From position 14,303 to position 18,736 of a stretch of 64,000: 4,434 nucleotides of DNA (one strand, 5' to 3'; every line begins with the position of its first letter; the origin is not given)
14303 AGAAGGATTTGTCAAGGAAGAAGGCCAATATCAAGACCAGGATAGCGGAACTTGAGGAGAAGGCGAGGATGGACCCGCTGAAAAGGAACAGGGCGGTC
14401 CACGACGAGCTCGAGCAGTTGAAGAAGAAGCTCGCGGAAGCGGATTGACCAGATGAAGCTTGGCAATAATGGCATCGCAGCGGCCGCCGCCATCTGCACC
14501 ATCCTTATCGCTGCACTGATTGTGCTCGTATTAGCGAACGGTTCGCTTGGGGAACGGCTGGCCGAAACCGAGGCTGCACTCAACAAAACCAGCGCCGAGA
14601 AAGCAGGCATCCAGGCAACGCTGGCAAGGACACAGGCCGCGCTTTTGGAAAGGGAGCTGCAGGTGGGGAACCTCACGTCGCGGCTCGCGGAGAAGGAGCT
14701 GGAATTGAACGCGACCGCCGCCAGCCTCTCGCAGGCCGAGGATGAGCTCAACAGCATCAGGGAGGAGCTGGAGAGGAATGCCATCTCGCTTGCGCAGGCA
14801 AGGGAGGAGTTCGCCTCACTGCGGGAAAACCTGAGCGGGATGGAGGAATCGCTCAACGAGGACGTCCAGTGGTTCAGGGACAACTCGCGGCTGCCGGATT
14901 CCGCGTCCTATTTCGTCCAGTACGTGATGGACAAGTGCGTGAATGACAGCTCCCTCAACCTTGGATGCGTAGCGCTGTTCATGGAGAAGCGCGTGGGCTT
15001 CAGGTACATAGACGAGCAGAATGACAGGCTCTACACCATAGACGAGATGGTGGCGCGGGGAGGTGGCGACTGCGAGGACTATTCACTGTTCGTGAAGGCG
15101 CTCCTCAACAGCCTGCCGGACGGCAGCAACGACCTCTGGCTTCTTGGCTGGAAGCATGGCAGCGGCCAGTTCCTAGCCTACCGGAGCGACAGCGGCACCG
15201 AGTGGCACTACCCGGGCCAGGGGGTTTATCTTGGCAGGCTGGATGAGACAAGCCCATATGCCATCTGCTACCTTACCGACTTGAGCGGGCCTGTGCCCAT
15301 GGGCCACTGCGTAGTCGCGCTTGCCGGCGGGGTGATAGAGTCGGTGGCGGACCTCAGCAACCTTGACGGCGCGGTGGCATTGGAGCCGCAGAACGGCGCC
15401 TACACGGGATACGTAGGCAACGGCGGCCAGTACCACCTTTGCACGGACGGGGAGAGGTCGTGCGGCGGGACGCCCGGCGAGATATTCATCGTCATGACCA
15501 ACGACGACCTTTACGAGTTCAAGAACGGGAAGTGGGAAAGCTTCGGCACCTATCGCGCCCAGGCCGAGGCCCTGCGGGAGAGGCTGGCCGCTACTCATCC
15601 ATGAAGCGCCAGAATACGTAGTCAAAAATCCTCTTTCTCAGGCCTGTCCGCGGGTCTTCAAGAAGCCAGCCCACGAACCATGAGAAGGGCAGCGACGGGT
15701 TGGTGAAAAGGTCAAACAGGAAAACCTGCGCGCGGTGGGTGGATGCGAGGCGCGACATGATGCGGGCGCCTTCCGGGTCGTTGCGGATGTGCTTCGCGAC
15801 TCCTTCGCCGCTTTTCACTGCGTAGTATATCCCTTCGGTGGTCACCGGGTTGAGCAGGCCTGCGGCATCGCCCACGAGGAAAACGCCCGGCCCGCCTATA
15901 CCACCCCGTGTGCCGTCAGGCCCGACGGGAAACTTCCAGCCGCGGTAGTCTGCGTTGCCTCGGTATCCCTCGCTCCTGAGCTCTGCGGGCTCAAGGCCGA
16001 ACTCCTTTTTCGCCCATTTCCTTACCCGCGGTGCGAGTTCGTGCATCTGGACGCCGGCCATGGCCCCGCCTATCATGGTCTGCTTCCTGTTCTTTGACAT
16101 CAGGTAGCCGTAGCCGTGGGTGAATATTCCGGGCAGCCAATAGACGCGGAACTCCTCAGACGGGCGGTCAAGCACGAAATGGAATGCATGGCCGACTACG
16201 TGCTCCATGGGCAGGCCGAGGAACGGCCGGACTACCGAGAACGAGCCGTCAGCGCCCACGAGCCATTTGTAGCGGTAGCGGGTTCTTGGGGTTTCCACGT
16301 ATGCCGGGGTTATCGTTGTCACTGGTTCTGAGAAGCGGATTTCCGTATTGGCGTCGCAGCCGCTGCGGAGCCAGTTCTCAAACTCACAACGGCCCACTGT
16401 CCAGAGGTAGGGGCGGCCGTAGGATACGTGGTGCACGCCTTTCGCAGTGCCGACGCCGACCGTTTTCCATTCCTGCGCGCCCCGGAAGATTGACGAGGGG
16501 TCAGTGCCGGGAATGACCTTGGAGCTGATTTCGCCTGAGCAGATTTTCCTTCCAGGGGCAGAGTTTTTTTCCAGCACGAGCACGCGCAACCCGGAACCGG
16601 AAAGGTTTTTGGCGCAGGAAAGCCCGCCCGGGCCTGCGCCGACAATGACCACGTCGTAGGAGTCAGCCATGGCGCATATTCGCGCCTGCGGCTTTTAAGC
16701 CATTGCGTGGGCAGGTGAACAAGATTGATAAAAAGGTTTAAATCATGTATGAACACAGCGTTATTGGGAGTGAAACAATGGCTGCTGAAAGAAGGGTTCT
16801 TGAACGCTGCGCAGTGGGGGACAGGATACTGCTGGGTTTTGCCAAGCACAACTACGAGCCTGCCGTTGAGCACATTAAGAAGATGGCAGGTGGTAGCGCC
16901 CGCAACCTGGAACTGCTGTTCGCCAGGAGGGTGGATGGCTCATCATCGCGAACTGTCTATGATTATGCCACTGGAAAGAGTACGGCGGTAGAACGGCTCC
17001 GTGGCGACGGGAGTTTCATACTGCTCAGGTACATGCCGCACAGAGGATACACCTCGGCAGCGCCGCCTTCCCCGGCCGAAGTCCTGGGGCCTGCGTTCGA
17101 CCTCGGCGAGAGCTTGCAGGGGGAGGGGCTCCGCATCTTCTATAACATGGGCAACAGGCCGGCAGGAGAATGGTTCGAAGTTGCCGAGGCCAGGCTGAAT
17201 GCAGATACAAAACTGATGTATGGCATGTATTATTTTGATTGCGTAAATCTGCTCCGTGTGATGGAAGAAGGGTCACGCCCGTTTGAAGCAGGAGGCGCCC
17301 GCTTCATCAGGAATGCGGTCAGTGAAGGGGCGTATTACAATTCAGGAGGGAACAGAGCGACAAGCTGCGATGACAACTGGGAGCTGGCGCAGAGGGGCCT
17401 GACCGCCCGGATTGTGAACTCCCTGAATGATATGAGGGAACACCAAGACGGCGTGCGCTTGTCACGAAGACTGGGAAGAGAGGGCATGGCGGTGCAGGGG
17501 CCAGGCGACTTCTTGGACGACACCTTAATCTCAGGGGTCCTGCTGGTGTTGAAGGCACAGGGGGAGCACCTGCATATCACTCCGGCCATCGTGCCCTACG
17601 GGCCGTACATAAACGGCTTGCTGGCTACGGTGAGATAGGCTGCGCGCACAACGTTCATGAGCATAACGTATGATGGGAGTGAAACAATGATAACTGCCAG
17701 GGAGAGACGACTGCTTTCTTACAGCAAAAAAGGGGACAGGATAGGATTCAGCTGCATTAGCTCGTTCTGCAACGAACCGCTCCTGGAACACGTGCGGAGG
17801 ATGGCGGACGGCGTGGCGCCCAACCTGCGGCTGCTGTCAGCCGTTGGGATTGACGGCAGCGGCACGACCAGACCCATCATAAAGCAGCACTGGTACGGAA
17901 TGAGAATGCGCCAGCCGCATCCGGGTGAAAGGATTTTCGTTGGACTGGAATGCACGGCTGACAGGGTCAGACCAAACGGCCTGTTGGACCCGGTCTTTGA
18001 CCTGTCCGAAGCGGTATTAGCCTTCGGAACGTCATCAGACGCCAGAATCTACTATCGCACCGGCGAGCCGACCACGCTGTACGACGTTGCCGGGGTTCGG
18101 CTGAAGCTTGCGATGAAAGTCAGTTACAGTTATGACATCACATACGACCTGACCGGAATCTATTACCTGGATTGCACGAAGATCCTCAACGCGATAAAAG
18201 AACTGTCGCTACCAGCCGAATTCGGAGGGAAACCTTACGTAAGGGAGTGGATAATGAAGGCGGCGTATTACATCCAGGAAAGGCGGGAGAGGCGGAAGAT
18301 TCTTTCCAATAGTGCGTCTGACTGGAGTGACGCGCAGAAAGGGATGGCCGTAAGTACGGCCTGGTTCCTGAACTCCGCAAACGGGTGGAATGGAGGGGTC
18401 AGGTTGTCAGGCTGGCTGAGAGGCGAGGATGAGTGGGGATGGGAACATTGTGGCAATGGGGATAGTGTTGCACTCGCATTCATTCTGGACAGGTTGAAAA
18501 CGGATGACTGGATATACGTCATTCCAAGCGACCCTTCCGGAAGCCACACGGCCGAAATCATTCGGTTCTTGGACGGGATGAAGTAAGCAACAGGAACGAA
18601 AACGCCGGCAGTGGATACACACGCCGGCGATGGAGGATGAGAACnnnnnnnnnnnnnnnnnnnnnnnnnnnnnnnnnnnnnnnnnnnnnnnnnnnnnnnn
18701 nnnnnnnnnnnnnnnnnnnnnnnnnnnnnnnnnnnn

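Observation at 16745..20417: Tandem triplet of divergent paralogs of an unrecognisable ~290-aa family in one SD-coupled unit, followed by a HEAT-repeat protein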

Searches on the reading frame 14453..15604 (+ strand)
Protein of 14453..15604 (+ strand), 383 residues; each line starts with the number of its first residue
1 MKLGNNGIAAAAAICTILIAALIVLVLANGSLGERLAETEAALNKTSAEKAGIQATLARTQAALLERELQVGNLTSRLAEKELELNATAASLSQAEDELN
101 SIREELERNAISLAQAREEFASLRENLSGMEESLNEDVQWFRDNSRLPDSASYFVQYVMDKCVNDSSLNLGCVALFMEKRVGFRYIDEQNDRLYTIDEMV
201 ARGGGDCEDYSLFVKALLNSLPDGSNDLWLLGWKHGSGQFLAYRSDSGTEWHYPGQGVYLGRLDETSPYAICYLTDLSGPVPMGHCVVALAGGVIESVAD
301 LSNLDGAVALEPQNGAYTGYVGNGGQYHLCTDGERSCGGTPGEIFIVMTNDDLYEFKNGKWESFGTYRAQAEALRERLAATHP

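Call 74: search_protein_families(library=pfam, proteins=[window:14453-15604:+], max_evalue=0.01)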
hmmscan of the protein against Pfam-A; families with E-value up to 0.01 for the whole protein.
window:14453-15604:+ (383 aa): 4 families
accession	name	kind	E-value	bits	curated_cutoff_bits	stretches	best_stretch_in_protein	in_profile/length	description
PF06818.20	Fez1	-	0.0005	21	34.4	1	35-133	18-117/199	Fez1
PF19220.6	Rod_CreS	-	0.0045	16.5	100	1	26-129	19-122/359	Crescentin, rod domain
PF08614.16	ATG16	-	0.0047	17.6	33.7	1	34-135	74-175/200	Autophagy protein 16 (ATG16)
PF02601.20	Exonuc_VII_L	-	0.0077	16.2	35.9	0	32-137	145-247/315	Exonuclease VII, large subunit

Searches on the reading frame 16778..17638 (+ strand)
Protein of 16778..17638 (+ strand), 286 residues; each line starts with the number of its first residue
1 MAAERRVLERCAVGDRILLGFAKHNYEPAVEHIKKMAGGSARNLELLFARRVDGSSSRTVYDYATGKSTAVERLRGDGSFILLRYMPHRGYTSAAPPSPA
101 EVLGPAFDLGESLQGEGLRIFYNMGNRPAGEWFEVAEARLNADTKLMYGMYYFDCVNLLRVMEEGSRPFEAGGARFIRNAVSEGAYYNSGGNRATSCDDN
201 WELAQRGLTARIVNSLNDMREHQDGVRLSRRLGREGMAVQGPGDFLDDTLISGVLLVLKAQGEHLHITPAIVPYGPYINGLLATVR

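Call 3: search_protein_families(library=pfam, proteins=[window:16778-17638:+], max_evalue=1)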
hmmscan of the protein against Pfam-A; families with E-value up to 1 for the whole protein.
window:16778-17638:+ (286 aa): 0 families

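Call 4: search_protein_families(library=ncbifam, proteins=[window:16778-17638:+], max_evalue=1)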
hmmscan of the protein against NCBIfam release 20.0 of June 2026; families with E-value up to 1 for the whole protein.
window:16778-17638:+ (286 aa): 0 families

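Call 50: list_cluster_members(proteins=[window:16778-17638:+, window:17657-18586:+, window:18645-19496:+, window:19569-20417:+, window:23230-24321:+, window:21599-23233:+, window:15591-16670:-])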
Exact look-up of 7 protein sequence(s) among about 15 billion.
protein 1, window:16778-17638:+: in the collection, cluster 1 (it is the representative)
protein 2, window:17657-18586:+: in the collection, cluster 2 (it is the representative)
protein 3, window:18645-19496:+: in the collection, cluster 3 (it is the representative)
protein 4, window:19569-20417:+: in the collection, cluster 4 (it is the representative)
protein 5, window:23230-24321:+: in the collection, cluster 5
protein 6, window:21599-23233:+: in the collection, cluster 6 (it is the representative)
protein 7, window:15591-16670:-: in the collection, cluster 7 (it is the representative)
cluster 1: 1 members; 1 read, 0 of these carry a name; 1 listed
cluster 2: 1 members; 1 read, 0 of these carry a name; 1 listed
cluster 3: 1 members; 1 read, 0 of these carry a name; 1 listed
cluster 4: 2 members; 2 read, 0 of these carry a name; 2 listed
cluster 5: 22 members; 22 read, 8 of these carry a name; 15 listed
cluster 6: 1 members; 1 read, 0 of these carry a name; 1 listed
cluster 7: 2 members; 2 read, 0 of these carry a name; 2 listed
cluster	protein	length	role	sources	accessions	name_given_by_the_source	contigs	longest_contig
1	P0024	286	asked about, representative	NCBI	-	-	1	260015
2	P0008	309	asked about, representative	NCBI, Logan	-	-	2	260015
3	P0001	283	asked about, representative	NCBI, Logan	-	-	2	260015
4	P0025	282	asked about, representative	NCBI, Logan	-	-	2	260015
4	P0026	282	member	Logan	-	-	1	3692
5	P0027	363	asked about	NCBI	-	-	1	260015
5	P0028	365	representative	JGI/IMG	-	DNA topoisomerase-6 subunit A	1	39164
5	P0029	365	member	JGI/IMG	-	DNA topoisomerase-6 subunit A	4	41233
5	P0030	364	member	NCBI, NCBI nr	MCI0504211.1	DNA topoisomerase IV subunit A [Candidatus Micrarchaeota archaeon]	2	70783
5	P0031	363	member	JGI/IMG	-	DNA topoisomerase-6 subunit A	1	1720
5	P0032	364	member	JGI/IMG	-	DNA topoisomerase VI subunit A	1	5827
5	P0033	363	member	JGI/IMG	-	DNA topoisomerase-6 subunit A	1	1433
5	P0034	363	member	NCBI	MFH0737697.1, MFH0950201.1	MAG: DNA topoisomerase IV subunit A [Candidatus Micrarchaeota archaeon]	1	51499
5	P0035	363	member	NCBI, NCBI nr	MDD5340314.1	MAG: DNA topoisomerase IV subunit A [Candidatus ainarchaeum sp.] | DNA topoisomerase IV subunit A [Candidatus ainarchaeum sp.]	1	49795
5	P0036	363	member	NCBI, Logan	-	-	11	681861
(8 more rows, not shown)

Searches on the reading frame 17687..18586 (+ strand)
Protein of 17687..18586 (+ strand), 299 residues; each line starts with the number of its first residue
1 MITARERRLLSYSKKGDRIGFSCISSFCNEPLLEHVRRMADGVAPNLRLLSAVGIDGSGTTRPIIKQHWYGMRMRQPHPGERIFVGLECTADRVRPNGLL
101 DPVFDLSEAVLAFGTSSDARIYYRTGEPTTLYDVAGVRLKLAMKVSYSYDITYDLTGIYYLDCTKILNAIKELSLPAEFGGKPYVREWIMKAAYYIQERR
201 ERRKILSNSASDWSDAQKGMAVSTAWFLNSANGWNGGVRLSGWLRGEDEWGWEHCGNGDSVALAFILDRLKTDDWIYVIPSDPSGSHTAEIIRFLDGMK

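Call 3: search_protein_families(library=pfam, proteins=[window:17687-18586:+], max_evalue=1)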
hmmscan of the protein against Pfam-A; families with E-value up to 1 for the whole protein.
window:17687-18586:+ (299 aa): 0 families

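Call 4: search_protein_families(library=ncbifam, proteins=[window:17687-18586:+], max_evalue=1)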
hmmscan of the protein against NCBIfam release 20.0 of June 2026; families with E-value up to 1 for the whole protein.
window:17687-18586:+ (299 aa): 1 family
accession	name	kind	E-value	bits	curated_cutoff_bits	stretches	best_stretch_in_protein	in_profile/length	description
TIGR01460.1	HAD-SF-IIA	subfamily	0.2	11.4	100.15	1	149-204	163-218/246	HAD-IIA family hydrolase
